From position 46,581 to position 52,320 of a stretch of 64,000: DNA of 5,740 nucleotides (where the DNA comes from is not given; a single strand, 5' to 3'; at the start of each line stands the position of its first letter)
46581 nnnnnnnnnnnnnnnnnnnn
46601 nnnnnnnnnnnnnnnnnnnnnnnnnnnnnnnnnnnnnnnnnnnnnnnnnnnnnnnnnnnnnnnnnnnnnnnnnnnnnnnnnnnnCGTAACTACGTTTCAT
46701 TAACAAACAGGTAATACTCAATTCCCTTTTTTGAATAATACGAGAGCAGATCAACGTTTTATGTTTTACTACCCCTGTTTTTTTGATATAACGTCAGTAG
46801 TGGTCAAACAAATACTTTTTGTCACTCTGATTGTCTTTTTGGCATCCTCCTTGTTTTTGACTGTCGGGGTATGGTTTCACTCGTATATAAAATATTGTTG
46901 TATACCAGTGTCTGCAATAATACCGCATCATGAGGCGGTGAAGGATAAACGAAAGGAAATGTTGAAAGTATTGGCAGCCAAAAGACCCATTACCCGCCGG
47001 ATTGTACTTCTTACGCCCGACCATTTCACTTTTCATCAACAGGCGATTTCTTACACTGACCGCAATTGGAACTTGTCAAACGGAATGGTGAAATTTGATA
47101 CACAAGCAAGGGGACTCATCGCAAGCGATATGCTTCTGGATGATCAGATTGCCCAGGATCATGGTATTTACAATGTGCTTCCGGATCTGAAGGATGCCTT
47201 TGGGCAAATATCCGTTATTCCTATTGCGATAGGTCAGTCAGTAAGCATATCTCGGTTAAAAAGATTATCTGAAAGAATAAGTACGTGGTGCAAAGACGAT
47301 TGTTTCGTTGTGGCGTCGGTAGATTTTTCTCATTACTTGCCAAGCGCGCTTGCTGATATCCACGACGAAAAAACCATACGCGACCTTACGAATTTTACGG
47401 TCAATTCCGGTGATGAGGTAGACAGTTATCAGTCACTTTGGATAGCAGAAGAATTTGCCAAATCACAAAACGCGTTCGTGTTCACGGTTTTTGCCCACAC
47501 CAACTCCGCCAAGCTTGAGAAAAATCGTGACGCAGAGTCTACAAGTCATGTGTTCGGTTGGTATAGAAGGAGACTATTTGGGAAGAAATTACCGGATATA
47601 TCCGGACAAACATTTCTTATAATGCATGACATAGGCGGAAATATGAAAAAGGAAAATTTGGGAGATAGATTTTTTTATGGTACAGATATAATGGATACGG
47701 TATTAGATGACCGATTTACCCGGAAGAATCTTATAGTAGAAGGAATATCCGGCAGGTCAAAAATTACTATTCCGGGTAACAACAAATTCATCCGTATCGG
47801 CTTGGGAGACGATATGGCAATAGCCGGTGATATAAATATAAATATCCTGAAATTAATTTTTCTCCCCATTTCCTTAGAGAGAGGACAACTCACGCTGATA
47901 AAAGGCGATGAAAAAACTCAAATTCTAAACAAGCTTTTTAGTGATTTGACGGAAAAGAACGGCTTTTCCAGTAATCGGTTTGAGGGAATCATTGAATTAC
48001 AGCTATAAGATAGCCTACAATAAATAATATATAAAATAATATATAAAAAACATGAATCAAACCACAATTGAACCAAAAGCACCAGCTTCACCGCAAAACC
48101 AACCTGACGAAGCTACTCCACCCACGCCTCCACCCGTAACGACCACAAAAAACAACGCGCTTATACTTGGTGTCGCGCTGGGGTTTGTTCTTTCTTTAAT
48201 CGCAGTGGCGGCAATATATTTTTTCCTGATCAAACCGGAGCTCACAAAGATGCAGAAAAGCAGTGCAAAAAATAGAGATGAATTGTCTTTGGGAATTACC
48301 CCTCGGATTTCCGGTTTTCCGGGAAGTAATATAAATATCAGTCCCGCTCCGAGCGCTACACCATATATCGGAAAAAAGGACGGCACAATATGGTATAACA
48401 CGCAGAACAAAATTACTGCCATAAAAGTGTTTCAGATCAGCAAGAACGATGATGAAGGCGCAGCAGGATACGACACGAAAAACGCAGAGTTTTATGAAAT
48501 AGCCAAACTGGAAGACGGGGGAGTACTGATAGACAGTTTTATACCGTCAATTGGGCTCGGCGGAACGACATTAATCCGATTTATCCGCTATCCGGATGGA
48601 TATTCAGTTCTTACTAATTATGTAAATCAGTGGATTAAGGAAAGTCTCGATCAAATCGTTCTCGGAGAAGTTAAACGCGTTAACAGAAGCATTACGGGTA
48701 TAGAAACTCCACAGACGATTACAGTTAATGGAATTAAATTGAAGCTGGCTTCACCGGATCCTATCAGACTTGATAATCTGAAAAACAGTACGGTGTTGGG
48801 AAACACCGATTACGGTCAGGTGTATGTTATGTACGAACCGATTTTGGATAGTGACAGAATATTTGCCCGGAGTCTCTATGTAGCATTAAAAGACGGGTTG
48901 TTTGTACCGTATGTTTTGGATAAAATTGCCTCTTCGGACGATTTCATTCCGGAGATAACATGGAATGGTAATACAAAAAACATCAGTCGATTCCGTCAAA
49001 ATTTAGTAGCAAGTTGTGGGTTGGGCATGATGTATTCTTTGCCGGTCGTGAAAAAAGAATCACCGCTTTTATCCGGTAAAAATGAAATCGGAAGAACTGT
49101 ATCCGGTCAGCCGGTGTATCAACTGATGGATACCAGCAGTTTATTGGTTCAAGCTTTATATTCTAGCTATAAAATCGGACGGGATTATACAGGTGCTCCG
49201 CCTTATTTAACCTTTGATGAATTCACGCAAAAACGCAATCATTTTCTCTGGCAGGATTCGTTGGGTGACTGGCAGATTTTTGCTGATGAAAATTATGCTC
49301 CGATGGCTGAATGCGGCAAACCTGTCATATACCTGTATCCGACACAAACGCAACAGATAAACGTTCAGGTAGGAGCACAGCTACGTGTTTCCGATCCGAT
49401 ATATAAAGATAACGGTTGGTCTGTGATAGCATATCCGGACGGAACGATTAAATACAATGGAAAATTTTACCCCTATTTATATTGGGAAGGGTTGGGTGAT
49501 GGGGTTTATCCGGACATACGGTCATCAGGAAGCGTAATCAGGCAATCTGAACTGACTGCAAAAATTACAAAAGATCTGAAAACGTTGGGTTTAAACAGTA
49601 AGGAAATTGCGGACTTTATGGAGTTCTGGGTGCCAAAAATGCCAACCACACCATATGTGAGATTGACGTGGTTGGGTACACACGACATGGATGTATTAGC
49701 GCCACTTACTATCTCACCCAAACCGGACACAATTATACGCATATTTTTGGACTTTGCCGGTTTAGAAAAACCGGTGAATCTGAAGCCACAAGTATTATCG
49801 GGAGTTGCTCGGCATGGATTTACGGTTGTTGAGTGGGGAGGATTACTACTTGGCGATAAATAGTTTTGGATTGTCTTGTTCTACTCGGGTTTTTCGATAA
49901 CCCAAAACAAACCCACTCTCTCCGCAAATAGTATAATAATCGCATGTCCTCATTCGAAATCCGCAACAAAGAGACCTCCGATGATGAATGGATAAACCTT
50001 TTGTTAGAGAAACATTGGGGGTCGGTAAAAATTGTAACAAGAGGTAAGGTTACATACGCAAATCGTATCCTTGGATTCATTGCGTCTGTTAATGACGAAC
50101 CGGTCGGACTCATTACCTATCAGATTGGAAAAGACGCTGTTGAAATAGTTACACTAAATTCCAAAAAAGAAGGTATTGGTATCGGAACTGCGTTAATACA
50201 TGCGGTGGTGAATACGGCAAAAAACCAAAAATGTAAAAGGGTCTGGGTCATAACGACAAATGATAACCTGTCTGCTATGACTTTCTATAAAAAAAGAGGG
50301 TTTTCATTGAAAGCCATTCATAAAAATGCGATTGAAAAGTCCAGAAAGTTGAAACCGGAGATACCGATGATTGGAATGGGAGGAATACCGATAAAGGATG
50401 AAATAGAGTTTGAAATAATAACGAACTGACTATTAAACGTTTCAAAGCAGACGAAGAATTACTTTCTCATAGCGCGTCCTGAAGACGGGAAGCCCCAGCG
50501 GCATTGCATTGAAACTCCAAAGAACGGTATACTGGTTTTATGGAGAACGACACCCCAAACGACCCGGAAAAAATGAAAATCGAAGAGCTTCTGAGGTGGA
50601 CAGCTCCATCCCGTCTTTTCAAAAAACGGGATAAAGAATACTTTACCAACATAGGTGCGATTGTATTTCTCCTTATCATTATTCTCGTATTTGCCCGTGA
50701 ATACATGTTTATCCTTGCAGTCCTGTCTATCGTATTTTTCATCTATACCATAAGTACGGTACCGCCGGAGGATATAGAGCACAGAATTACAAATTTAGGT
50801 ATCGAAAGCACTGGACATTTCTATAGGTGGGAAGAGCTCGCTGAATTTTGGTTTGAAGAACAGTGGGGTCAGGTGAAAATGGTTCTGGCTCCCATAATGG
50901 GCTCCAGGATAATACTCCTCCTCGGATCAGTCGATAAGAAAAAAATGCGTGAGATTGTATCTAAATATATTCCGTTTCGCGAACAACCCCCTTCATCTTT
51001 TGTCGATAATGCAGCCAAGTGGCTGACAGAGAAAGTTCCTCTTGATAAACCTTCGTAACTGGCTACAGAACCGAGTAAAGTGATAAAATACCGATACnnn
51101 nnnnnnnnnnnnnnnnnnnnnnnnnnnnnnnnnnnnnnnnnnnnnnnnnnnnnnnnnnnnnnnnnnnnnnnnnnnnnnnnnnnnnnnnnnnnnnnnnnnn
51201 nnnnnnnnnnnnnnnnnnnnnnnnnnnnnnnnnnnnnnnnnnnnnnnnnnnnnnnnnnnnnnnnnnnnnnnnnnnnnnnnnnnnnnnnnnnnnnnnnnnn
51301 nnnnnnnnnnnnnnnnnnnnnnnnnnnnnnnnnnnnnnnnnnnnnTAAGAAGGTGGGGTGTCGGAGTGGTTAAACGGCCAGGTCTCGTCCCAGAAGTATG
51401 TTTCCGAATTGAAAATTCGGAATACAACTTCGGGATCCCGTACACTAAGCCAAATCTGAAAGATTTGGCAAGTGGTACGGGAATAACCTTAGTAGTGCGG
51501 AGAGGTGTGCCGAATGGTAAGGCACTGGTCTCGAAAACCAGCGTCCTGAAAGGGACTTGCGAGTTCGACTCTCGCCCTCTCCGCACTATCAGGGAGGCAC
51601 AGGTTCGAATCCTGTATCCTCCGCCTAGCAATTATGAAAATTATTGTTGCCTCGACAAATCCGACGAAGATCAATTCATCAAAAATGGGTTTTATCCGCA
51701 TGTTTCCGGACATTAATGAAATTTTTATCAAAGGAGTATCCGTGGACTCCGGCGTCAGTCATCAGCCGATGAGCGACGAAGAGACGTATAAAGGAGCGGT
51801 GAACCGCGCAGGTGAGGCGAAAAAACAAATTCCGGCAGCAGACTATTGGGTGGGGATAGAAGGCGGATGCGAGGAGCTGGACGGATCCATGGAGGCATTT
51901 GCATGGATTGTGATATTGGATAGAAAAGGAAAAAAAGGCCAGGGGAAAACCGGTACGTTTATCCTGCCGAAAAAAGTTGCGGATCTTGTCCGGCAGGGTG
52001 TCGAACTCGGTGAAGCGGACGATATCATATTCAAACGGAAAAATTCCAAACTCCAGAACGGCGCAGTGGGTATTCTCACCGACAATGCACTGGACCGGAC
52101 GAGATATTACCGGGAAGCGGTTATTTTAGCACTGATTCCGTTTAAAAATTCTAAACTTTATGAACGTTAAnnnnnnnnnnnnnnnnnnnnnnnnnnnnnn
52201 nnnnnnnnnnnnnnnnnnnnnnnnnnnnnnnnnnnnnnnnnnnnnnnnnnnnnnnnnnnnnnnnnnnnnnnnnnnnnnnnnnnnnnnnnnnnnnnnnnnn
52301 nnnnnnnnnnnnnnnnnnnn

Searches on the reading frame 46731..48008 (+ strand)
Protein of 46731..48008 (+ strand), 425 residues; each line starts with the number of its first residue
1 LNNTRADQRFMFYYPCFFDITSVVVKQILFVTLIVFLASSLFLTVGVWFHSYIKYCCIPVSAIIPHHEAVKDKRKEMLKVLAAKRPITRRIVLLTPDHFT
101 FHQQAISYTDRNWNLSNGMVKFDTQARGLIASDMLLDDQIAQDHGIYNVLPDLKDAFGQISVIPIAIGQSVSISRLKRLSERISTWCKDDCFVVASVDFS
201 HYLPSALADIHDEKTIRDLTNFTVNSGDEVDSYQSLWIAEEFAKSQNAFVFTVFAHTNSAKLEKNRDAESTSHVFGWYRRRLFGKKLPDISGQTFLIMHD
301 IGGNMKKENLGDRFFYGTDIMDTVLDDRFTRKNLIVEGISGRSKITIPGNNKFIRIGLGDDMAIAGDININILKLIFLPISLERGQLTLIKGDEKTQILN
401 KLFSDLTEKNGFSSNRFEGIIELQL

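Call 10: search_protein_families(library=pfam, proteins=[window:46731-48008:+], max_evalue=0.001)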
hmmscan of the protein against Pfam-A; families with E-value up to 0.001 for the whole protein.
window:46731-48008:+ (425 aa): 1 family
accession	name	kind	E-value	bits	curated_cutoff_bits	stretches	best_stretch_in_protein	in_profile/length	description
PF01875.22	Memo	-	4.2e-10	39.7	27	1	85-222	59-207/269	Memo-like protein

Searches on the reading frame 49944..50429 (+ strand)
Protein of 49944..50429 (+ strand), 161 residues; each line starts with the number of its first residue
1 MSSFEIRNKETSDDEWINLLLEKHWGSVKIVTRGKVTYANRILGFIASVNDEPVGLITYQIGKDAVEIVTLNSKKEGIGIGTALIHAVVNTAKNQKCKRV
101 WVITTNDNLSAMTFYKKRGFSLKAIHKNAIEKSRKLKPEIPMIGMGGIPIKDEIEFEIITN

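Call 10: search_protein_families(library=pfam, proteins=[window:49944-50429:+], max_evalue=0.001)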
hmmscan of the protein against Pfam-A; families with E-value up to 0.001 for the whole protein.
window:49944-50429:+ (161 aa): 4 families
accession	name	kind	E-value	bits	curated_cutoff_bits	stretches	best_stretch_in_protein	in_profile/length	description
PF00583.31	Acetyltransf_1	-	1.7e-12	48.1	20.7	1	43-120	34-116/116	Acetyltransferase (GNAT) family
PF13673.13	Acetyltransf_10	-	1.9e-08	34.8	23.6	1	41-121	30-108/128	Acetyltransferase (GNAT) domain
PF13508.13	Acetyltransf_7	-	6.4e-08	33.3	27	1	45-121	6-83/84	Acetyltransferase (GNAT) domain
PF13420.13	Acetyltransf_4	-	2.8e-06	27.9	24.3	1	69-133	80-147/155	Acetyltransferase (GNAT) domain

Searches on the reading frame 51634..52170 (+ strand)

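Call 11: search_protein_families(library=pfam, proteins=[window:51634-52170:+], max_evalue=0.001)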
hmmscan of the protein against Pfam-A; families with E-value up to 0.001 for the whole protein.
window:51634-52170:+ (178 aa): 1 family
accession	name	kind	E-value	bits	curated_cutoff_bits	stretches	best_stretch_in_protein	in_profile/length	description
PF01931.24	NTPase_I-T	-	1.4e-55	188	25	1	6-170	1-161/162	Protein of unknown function DUF84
